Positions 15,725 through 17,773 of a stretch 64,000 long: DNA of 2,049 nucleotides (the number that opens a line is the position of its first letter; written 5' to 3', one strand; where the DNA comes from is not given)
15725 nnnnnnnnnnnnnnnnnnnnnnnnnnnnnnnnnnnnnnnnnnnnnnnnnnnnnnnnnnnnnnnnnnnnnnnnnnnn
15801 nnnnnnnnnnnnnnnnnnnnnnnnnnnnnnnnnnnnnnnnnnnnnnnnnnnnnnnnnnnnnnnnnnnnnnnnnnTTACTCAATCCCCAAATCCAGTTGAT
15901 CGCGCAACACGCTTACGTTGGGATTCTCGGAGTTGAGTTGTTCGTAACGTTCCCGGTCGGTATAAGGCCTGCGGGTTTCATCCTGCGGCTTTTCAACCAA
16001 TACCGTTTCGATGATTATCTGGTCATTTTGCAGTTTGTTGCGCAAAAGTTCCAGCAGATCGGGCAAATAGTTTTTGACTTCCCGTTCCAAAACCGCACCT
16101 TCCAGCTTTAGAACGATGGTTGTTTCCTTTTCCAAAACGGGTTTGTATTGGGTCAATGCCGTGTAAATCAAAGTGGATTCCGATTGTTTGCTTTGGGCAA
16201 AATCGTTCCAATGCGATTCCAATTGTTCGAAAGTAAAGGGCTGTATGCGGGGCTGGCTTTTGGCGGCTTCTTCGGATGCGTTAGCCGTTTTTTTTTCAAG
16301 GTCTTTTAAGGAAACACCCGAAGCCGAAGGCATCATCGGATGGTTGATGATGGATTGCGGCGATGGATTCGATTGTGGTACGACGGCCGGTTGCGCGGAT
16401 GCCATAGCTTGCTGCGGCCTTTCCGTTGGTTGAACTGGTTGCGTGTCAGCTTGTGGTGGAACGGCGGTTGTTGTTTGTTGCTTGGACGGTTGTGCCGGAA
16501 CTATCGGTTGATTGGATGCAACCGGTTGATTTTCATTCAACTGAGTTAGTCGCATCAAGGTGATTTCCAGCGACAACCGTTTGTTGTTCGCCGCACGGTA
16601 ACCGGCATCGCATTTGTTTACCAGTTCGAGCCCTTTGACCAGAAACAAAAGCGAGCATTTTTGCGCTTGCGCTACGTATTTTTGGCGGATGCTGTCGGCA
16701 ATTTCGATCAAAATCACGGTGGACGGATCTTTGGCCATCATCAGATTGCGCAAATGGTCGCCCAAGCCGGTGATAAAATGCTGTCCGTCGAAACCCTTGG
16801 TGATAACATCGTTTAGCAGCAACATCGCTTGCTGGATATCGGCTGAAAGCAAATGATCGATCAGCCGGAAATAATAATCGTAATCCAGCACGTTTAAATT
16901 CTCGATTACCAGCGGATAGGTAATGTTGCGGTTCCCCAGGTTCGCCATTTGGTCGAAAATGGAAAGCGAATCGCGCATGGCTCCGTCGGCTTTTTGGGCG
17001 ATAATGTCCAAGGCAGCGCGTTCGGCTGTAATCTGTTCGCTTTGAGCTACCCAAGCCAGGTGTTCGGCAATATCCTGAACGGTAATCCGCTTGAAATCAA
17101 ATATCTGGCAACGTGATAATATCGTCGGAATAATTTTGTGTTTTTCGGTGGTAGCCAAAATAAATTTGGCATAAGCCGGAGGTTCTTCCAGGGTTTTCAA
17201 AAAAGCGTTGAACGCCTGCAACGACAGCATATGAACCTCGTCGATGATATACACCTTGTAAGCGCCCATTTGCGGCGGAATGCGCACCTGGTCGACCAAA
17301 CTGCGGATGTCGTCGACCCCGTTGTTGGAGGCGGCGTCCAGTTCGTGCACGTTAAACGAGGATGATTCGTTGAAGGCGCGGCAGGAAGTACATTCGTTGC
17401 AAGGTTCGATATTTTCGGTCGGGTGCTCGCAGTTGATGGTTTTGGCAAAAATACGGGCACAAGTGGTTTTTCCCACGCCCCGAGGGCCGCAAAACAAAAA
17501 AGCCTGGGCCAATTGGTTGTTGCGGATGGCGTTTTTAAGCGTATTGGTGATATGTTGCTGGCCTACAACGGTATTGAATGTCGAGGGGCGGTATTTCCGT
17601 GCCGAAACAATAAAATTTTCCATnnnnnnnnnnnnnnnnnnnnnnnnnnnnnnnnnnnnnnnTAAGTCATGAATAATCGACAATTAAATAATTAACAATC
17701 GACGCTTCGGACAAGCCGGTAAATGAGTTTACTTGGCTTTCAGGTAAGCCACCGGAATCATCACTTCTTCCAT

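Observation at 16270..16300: dnaX contains an in-phase A AAA AAA slippery run with a -1 frame stop two codons later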

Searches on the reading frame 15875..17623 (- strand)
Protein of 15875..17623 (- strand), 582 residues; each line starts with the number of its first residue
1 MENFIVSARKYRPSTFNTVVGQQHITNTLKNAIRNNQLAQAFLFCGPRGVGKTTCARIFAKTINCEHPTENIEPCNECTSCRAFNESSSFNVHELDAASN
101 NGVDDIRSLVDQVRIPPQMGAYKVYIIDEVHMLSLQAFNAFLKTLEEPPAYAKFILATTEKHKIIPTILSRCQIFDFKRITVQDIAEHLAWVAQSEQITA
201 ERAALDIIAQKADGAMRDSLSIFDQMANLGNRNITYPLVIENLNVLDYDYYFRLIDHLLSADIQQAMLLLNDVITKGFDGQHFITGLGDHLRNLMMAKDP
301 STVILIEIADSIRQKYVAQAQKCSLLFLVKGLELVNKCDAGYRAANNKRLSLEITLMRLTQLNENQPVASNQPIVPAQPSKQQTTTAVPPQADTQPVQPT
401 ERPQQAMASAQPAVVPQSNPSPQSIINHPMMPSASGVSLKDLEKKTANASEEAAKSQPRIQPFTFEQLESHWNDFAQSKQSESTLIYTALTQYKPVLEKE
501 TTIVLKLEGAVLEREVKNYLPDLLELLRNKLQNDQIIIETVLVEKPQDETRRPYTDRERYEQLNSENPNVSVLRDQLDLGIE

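Call 3: search_protein_families(library=ncbifam, proteins=[window:15875-17623:-])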
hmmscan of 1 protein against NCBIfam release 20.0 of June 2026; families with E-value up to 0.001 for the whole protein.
window:15875-17623:- (582 aa): 79 families (the best 25 are shown)
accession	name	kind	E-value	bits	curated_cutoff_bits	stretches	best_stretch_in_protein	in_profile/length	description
NF011531.0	PRK14971.1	equivalog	3.5e-234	779.2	685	1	1-581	1-613/614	DNA polymerase III subunit gamma/tau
NF004046.1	PRK05563.1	equivalog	1.4e-145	486.4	400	1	9-558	7-537/567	DNA polymerase III subunit gamma/tau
TIGR02397.1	dnaX_nterm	equivalog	2e-132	441.8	250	1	6-359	3-354/355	DNA polymerase III subunit gamma/tau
NF011512.0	PRK14950.1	equivalog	2.3e-132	443.1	593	1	9-519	8-519/585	DNA polymerase III subunits gamma and tau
NF011526.0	PRK14965.1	equivalog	2e-125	419.8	670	1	3-548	2-529/578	DNA polymerase III subunits gamma and tau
NF011510.0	PRK14948.1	equivalog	3.9e-114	382.7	593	1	9-553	10-529/640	DNA polymerase III subunit gamma/tau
NF011515.0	PRK14954.1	equivalog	3.7e-112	376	1117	1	4-461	3-462/620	DNA polymerase III subunits gamma and tau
NF004962.0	PRK06305.1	equivalog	3.5e-111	372.7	559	1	1-453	1-437/465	DNA polymerase III subunits gamma and tau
NF006585.0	PRK09111.1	equivalog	5.1e-110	368.9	604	1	3-511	26-519/616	DNA polymerase III subunit gamma/tau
NF005942.0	PRK07994.1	equivalog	1.1e-109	368.3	613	1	4-483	3-472/655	DNA polymerase III subunit gamma/tau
NF011516.0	PRK14955.1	equivalog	1.2e-109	366.8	560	1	4-381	3-392/397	DNA polymerase III subunits gamma and tau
NF011514.0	PRK14953.1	equivalog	1.5e-104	350.7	536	1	4-398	3-386/488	DNA polymerase III subunits gamma and tau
NF005173.0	PRK06647.1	equivalog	3.1e-104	349.9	623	1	6-546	5-542/568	DNA polymerase III subunits gamma and tau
NF004549.0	PRK05896.1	equivalog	1.1e-102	344.9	578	1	8-309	7-307/642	DNA polymerase III subunits gamma and tau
NF011523.0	PRK14962.1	equivalog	3.6e-97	326.1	576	1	9-303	6-299/474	DNA polymerase III subunits gamma and tau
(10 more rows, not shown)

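Call 4: search_protein_families(library=pfam, proteins=[window:15875-17623:-])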
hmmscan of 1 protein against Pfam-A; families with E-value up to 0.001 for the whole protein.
window:15875-17623:- (582 aa): 11 families
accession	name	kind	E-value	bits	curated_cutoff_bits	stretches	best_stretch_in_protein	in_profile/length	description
PF13177.12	DNA_pol3_delta2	-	9e-46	156.2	27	1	21-180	1-160/161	DNA polymerase III, delta subunit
PF22608.2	DNAX_ATPase_lid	-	2.5e-13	50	27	1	185-230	2-47/49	DNA polymerase III clamp loader subunit, ATPase lid domain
PF00004.35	AAA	-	9.1e-11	42.8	21.2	1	43-174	2-125/131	ATPase family associated with various cellular activities (AAA)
PF12169.13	DNA_pol3_gamma3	-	3.2e-08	33.9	24.4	1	246-363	13-131/143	DNA polymerase III subunits gamma and tau domain III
PF13401.12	AAA_22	-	8e-08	33.1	27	1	39-158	5-122/130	AAA domain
PF05496.18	RuvB_N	-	2.2e-06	28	27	1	12-66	2-60/159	Holliday junction DNA helicase RuvB P-loop domain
PF03215.21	Rad17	-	0.00016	22.1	23.8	1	10-88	12-94/186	Rad17 P-loop domain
PF13173.12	AAA_14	-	0.00023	21.6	27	0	41-160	4-99/129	AAA domain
PF07728.20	AAA_5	-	0.00029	21.3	22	1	42-147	2-92/139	AAA domain (dynein-related subfamily)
PF06068.19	TIP49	-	0.00051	19.7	23.8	0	124-158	277-310/347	TIP49 P-loop domain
PF13604.12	AAA_30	-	0.00053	20.2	27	0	41-147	20-114/191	AAA domain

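Call 6: find_related_loci(query=window:15875-17623:-, collection=genome_contigs, flank=1500)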
Query window:15875-17623:- (582 aa) in genome_contigs; peptide patterns used: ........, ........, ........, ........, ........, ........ (x = any residue, [..] = any of these).
600 stretches matched a pattern (row limit reached: there are more); 599 encode a relative of the query (tblastn E <= 1e-3); the best 80 are kept; 80 distinct loci.
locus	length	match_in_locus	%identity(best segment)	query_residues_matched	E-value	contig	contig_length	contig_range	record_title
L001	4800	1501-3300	50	1-579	0e+0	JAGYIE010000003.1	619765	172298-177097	MAG: Vicingaceae bacterium isolate M30B7 3, whole genome shotgun sequence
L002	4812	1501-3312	49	1-581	0e+0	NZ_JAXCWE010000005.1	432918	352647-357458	Pedobacter sp. CFBP9032 CFBP9032_5, whole genome shotgun sequence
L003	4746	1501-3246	50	1-582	0e+0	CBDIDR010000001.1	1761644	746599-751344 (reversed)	MAG: Flavobacteriales bacterium isolate f2803261-6542-4851-94c5-f2c0ca0e64f2 genome assembly, contig: contig_1, whole ge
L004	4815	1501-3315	49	1-581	0e+0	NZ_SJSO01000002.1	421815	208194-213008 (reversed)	Pedobacter psychrodurus strain RP-3-21 contig2, whole genome shotgun sequence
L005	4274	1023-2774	50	1-582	0e+0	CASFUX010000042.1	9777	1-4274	uncultured Bacteroidales bacterium isolate SI.B26.metabat-bins.71 genome assembly, contig: SI.B26.metabat-bins.71.fa_k14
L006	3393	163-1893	49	1-582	0e+0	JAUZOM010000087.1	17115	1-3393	MAG: Bacteroidota bacterium isolate bin141(14d) KHPEMDEO_87, whole genome shotgun sequence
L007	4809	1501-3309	48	1-582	0e+0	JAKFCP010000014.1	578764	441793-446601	MAG: Pedobacter sp. isolate LC024 contig-124_4, whole genome shotgun sequence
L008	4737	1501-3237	49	1-582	0e+0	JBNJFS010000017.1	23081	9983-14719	MAG: Bacteroidota bacterium isolate Y22_60dBSe2.bin.27 NODE_2127_length_23081_cov_12.131538, whole genome shotgun sequen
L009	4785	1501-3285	50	1-579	1e-179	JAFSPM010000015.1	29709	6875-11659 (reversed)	MAG: Bacteroidaceae bacterium isolate RGIG3355 Goat_Reticulum-6__c100397, whole genome shotgun sequence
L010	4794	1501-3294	48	1-582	3e-179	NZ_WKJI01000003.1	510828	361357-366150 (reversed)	Pedobacter puniceum strain HX-22-1 Scaffold3_1, whole genome shotgun sequence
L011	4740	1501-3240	48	1-582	9e-178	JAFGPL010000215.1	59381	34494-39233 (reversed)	MAG: Bacteroidales bacterium isolate Zod_Metabat.688 k87_8478039, whole genome shotgun sequence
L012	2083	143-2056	46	1-579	0e+0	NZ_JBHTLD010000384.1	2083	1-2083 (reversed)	Pontibacter rugosus strain JCM 31319 GCM70027441_100, whole genome shotgun sequence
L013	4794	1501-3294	47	1-582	5e-173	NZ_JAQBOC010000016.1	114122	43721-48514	MAG: Mucilaginibacter sp. isolate RYN_310 scaffold_1118873, whole genome shotgun sequence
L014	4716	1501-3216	46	1-582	7e-173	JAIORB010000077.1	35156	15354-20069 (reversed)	MAG: Bacteroidales bacterium isolate SMBSF07 20071_Bin_5_contigs_1_c_000000000211, whole genome shotgun sequence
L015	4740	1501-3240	49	1-582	2e-172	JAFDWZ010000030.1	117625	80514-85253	MAG: Bacteroidetes bacterium isolate SZAS-1 BACT-AMP-1__30__length-117625, whole genome shotgun sequence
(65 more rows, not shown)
